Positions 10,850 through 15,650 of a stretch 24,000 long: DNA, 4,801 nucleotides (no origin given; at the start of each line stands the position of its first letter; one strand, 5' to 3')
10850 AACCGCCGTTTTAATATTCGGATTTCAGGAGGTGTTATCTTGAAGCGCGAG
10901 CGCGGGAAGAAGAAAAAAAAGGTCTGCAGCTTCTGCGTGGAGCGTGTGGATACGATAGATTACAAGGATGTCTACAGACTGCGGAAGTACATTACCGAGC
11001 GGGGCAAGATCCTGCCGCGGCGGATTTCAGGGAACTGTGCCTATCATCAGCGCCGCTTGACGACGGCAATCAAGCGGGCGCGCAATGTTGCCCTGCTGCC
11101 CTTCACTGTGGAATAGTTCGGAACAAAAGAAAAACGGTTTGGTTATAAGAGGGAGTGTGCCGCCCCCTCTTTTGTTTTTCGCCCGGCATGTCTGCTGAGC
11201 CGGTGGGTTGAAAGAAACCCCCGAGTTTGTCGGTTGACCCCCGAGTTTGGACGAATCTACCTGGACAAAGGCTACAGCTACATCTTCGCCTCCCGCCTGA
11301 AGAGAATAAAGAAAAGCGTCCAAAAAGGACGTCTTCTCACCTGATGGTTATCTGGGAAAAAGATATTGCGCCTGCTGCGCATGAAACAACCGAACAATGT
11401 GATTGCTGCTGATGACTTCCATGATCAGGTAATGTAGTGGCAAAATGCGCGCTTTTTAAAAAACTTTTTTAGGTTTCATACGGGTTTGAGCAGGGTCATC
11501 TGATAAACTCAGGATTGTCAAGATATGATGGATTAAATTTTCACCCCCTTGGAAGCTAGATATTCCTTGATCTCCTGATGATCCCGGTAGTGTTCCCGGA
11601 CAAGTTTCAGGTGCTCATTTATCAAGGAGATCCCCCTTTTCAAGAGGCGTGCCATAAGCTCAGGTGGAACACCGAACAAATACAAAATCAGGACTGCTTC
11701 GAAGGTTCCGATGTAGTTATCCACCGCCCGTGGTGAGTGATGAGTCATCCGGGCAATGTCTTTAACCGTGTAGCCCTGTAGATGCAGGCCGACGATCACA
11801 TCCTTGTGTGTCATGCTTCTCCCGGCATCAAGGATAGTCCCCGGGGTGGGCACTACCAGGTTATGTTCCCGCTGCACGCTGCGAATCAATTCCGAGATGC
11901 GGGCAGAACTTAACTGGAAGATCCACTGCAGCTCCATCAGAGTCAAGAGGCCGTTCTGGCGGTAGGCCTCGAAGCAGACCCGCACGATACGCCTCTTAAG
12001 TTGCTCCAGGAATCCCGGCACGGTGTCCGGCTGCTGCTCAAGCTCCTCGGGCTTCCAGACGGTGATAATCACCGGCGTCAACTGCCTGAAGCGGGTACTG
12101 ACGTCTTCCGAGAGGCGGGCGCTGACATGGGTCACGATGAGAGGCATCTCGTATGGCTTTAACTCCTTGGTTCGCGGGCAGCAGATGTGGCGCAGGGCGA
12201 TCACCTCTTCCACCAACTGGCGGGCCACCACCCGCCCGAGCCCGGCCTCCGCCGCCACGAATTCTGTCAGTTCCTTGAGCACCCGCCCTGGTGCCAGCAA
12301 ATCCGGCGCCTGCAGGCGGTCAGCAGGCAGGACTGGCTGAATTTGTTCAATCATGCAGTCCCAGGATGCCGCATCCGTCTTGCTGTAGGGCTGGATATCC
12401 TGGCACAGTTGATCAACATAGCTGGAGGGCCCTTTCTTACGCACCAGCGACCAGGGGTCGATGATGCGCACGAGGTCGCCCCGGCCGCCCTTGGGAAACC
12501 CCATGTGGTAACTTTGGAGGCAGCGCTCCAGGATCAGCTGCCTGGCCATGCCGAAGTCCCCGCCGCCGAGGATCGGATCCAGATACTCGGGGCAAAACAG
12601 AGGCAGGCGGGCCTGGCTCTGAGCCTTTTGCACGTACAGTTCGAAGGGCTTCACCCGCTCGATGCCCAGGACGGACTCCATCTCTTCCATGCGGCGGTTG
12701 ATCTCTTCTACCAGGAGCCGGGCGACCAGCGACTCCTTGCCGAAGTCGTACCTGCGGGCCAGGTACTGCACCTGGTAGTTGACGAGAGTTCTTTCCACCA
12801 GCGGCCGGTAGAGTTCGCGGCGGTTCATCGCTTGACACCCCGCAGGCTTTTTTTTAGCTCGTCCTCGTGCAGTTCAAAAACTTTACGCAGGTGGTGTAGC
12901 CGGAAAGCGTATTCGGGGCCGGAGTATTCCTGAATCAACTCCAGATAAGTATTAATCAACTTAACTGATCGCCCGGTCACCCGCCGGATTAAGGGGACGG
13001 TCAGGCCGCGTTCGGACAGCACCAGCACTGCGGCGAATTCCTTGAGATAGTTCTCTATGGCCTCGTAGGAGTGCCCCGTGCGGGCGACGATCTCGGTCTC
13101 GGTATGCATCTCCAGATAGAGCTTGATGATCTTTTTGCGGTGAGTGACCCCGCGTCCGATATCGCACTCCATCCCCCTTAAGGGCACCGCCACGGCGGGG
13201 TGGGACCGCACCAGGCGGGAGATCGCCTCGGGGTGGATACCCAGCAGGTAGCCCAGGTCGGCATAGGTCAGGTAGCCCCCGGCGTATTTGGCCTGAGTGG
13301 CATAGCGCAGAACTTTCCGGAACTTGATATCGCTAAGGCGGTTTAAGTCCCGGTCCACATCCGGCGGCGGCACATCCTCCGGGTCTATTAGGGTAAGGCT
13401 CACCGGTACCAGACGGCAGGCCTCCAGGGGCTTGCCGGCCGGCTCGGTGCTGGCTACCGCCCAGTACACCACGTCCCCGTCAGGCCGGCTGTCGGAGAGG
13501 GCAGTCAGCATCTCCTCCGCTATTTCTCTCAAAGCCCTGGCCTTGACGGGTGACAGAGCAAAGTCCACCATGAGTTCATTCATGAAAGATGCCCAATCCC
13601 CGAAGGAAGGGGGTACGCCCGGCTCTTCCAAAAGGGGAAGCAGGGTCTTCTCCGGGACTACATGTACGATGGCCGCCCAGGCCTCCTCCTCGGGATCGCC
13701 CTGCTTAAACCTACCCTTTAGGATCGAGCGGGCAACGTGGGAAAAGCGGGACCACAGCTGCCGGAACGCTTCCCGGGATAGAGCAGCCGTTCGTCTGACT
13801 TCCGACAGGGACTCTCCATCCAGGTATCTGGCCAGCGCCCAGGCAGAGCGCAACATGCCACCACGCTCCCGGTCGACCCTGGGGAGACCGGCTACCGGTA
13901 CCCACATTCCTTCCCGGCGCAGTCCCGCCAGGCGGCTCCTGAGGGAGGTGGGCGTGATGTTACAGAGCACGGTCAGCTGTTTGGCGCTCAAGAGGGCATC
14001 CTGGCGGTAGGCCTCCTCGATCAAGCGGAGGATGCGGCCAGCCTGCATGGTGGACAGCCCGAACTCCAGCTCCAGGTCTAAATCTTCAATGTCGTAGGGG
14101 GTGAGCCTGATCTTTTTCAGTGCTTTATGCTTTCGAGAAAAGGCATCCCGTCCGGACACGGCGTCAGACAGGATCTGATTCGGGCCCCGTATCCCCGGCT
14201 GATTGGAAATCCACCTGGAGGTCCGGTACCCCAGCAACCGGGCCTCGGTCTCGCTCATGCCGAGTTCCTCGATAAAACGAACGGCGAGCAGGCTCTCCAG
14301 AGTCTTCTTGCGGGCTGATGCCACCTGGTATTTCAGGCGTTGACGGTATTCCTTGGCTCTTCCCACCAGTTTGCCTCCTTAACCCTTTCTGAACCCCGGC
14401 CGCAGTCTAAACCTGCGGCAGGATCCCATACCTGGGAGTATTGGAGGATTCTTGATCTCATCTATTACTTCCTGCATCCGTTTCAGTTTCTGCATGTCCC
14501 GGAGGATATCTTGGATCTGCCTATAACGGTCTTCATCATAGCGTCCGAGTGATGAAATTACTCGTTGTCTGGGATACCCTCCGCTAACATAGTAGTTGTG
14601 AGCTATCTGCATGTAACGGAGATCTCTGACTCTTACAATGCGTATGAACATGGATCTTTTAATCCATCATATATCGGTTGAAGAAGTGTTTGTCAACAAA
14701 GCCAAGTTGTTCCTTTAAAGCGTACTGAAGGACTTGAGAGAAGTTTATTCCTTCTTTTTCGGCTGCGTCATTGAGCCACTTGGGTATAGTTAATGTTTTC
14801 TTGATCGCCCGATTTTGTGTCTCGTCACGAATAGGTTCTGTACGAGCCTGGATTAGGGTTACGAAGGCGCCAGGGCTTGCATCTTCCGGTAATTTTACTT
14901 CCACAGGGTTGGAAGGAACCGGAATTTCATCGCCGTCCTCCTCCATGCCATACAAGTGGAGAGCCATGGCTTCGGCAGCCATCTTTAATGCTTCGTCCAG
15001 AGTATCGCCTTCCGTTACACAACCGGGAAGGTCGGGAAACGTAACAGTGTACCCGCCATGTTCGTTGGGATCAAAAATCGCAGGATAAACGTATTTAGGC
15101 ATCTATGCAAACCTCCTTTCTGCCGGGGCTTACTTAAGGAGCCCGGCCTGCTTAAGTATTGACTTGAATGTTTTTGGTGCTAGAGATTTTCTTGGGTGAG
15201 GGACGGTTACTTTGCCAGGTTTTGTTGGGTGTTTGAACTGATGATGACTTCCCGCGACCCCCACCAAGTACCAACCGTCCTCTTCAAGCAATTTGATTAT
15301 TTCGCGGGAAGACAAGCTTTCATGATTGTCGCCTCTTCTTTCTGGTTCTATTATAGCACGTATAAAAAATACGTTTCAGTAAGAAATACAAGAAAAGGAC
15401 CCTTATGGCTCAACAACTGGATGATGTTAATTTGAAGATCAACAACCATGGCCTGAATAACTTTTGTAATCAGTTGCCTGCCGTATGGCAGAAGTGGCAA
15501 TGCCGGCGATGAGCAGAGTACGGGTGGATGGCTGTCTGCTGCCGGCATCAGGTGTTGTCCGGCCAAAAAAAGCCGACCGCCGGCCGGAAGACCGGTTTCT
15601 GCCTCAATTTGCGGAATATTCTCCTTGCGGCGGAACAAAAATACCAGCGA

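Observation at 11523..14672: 3.15-kb unit bounded by perfect 15-bp inverted repeats, filled by a 3-gene operon with no recognisable recombinase: candidate novel IS-like or invertible element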

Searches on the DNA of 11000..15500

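Call 97: search_rna_families(source=window, start=11000, end=15500, threshold=evalue, max_evalue=1)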
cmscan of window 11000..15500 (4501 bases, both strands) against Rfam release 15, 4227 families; matches with E-value up to 1: 0.
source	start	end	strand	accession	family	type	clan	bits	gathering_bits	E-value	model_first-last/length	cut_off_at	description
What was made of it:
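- On IS1111/IS110 family: No Rfam match (call 97).
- Tried and rejected: There is no space for one and no Rfam hit (call 97).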
